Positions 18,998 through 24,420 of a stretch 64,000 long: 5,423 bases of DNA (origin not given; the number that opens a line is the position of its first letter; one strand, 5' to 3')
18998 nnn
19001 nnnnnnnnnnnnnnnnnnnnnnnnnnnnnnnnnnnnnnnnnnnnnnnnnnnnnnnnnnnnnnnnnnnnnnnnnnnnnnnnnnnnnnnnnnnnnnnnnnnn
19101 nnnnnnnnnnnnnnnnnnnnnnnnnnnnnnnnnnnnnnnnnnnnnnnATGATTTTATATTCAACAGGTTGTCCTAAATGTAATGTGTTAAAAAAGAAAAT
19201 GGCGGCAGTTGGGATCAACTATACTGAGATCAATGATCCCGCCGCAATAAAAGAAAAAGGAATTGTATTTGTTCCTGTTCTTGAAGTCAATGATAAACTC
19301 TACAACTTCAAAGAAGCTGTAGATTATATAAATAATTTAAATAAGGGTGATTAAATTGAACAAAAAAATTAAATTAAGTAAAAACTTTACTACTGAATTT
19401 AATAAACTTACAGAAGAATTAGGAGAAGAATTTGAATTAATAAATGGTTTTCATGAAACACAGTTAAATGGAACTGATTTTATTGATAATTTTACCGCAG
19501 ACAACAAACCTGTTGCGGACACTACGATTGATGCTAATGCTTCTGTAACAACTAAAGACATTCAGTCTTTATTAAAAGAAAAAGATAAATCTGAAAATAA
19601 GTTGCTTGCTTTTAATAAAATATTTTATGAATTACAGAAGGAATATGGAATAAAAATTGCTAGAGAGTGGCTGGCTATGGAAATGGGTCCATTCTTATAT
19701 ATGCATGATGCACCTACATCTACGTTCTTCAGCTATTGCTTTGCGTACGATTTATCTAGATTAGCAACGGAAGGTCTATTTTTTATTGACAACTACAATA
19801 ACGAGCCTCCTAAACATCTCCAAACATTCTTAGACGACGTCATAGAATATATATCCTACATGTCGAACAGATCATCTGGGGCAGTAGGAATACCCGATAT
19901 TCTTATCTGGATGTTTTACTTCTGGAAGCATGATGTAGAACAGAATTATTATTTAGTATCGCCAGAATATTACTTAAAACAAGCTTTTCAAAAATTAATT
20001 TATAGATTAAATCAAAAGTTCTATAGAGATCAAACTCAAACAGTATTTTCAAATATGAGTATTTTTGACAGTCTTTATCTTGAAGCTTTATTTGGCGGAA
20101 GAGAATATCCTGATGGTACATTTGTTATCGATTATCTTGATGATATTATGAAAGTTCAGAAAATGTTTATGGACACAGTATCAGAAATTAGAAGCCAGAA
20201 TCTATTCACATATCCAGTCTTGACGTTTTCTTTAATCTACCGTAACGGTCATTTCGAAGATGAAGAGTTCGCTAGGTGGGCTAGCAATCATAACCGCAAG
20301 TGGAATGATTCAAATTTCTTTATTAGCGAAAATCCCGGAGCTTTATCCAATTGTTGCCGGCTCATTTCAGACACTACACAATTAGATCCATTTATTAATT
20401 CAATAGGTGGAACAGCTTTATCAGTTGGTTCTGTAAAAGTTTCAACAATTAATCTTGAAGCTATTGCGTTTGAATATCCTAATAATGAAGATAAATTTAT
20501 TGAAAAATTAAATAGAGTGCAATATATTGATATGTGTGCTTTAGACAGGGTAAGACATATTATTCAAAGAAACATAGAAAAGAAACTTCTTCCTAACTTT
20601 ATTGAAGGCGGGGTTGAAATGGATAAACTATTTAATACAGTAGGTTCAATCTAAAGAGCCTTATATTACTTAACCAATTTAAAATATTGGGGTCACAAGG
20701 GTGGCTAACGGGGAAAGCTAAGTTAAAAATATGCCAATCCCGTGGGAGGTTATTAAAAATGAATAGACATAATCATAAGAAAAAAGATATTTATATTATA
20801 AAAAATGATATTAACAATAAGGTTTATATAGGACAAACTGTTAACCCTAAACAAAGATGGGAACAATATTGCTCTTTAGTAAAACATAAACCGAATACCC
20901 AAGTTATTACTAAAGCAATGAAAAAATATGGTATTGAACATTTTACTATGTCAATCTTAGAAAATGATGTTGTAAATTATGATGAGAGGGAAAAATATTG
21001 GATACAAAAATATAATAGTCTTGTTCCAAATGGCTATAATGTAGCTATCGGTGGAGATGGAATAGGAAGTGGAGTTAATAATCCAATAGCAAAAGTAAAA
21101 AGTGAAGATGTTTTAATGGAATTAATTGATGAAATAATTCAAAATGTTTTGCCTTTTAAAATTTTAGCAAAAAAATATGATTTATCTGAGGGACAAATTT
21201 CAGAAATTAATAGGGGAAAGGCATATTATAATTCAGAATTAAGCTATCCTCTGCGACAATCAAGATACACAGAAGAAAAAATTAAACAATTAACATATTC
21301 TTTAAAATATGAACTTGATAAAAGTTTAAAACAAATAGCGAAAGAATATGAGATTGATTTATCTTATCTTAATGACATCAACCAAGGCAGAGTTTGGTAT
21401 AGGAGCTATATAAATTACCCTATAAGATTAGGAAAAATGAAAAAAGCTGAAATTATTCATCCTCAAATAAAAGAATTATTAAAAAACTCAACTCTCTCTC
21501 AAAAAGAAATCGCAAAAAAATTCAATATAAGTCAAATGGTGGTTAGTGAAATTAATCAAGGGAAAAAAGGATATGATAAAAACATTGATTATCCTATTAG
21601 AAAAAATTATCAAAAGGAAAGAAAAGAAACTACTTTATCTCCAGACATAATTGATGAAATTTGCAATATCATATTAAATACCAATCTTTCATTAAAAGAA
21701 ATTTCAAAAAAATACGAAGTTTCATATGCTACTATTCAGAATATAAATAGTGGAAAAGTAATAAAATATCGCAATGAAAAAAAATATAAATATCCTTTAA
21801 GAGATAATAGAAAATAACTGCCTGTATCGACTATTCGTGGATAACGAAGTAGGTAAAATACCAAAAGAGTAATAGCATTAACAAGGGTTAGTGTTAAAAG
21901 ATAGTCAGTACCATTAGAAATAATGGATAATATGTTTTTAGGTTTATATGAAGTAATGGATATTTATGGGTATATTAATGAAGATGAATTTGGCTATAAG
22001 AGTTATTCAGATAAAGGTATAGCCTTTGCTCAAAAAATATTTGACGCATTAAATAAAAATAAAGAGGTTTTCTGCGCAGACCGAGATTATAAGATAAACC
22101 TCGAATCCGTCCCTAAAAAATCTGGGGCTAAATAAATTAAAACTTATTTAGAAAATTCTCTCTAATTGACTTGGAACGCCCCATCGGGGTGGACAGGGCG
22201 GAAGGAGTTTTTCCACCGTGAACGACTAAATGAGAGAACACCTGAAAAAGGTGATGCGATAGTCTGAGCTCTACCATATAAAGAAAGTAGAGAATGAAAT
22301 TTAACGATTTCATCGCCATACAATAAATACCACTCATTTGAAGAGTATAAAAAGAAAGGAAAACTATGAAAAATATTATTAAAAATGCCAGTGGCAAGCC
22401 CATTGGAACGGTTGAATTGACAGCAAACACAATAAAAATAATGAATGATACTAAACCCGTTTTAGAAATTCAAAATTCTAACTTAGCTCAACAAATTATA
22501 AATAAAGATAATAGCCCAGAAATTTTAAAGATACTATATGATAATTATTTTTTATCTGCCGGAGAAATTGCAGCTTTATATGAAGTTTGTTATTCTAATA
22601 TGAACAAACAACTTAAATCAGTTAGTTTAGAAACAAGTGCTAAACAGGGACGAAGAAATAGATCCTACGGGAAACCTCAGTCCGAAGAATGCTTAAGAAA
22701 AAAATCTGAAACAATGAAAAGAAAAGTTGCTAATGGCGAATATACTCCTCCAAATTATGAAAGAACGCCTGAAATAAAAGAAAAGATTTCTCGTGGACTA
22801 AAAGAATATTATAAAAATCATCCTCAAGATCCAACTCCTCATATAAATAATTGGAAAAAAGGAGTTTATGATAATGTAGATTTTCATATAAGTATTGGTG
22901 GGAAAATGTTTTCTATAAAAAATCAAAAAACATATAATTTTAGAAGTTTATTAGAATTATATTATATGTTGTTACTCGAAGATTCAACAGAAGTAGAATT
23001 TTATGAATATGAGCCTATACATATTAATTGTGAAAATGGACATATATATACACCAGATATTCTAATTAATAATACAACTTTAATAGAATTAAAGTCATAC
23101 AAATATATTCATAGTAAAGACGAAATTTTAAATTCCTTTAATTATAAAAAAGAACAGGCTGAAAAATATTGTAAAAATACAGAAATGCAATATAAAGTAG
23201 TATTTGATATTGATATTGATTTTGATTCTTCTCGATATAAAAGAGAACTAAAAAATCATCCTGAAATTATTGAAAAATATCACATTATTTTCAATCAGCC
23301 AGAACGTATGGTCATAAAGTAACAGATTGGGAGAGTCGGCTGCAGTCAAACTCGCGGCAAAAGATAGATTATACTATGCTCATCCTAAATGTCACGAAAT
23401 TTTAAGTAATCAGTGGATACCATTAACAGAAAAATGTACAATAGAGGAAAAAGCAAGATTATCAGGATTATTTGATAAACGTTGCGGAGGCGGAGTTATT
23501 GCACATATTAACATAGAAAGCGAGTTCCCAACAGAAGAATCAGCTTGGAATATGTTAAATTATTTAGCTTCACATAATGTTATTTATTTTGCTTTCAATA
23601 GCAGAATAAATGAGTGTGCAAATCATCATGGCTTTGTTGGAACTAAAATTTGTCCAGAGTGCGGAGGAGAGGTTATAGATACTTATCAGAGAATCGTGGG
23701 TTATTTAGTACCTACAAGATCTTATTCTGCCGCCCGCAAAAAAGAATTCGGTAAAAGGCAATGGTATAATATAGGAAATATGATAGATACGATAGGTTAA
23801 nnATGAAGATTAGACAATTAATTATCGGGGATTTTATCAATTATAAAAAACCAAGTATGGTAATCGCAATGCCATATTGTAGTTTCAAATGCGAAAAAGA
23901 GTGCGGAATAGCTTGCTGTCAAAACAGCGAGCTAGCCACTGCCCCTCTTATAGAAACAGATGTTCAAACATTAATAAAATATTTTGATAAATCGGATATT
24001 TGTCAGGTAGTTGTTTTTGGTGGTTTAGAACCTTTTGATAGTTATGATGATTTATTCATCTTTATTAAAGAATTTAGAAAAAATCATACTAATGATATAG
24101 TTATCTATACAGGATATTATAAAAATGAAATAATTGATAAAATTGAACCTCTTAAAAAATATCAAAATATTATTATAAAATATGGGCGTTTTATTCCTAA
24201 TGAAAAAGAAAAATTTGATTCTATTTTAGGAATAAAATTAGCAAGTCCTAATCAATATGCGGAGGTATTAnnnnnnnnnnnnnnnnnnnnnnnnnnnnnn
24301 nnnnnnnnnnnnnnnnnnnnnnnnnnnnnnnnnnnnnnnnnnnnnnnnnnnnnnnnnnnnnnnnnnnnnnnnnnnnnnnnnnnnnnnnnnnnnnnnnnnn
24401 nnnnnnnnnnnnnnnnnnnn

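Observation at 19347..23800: nrdD interrupted twice, by introns carrying two different endonuclease families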

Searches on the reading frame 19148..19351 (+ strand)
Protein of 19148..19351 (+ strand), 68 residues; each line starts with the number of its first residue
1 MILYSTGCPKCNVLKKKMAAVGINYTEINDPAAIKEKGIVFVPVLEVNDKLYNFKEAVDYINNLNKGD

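Call 4: search_protein_families(library=pfam, proteins=[window:19148-19351:+], max_evalue=0.01)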
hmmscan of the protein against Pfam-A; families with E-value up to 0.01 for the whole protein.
window:19148-19351:+ (68 aa): 2 families
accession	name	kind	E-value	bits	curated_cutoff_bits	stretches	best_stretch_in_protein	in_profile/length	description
PF13192.12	Thioredoxin_3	-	9.7e-05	22.8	24.8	1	4-51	6-59/76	Thioredoxin domain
PF00462.30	Glutaredoxin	-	0.00068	20.2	22.9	1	5-49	6-57/60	Glutaredoxin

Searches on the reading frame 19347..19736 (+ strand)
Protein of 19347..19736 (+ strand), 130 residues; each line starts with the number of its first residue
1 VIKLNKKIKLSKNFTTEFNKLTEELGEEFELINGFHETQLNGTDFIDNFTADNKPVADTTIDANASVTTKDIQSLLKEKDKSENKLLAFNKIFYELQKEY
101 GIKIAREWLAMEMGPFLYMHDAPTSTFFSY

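Call 88: search_protein_families(library=pfam, proteins=[window:19347-19736:+], max_evalue=0.001)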
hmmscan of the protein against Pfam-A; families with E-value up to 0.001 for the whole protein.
seq(130 aa): 0 families

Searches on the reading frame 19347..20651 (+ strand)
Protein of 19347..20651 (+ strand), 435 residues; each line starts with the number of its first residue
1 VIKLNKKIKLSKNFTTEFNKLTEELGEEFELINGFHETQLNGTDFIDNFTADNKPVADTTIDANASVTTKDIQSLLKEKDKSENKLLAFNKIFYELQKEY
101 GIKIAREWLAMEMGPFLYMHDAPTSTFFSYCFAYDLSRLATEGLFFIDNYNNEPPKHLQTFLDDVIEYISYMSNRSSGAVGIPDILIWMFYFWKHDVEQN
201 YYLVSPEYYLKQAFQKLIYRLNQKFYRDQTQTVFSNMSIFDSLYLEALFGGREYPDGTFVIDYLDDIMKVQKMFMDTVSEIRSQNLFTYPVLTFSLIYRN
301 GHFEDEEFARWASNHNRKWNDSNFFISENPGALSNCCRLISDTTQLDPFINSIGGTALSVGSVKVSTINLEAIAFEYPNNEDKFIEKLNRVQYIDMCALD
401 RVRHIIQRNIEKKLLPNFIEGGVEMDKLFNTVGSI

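Call 4: search_protein_families(library=pfam, proteins=[window:19347-20651:+], max_evalue=0.01)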
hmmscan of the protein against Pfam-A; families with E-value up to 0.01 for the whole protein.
window:19347-20651:+ (435 aa): 1 family
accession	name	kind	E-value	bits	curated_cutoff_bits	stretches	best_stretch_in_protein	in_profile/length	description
PF13597.11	NRDD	-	8.5e-39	134.1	26.2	1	89-419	13-334/562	Anaerobic ribonucleoside-triphosphate reductase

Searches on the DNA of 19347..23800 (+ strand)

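Call 8: search_dna_similar(query=window:19347-23800:+, collection=phages, mode=near, max_rows=25)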
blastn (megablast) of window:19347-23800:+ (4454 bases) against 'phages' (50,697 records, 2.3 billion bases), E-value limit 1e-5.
No match.

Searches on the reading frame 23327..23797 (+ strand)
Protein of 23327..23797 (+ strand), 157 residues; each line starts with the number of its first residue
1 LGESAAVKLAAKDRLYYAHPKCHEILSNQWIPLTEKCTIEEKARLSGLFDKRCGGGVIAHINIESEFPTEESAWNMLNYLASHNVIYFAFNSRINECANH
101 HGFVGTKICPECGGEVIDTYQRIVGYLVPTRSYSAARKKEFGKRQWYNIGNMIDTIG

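Call 4: search_protein_families(library=pfam, proteins=[window:23327-23797:+], max_evalue=0.01)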
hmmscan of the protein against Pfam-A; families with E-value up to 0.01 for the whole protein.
window:23327-23797:+ (157 aa): 1 family
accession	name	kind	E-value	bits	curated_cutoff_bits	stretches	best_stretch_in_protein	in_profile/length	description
PF13597.11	NRDD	-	1.4e-28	100.4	26.2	1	3-147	416-562/562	Anaerobic ribonucleoside-triphosphate reductase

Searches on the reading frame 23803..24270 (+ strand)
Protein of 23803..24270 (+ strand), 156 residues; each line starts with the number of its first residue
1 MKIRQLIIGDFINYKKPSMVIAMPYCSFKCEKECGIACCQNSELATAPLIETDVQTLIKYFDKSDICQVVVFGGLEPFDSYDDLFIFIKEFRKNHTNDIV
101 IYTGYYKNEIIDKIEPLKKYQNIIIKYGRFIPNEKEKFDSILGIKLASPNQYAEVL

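Call 4: search_protein_families(library=pfam, proteins=[window:23803-24270:+], max_evalue=0.01)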
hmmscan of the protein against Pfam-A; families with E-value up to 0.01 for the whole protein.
window:23803-24270:+ (156 aa): 1 family
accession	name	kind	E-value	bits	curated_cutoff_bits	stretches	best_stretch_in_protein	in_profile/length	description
PF13353.11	Fer4_12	-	6.2e-09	36.7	22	1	24-137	13-124/137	4Fe-4S single cluster domain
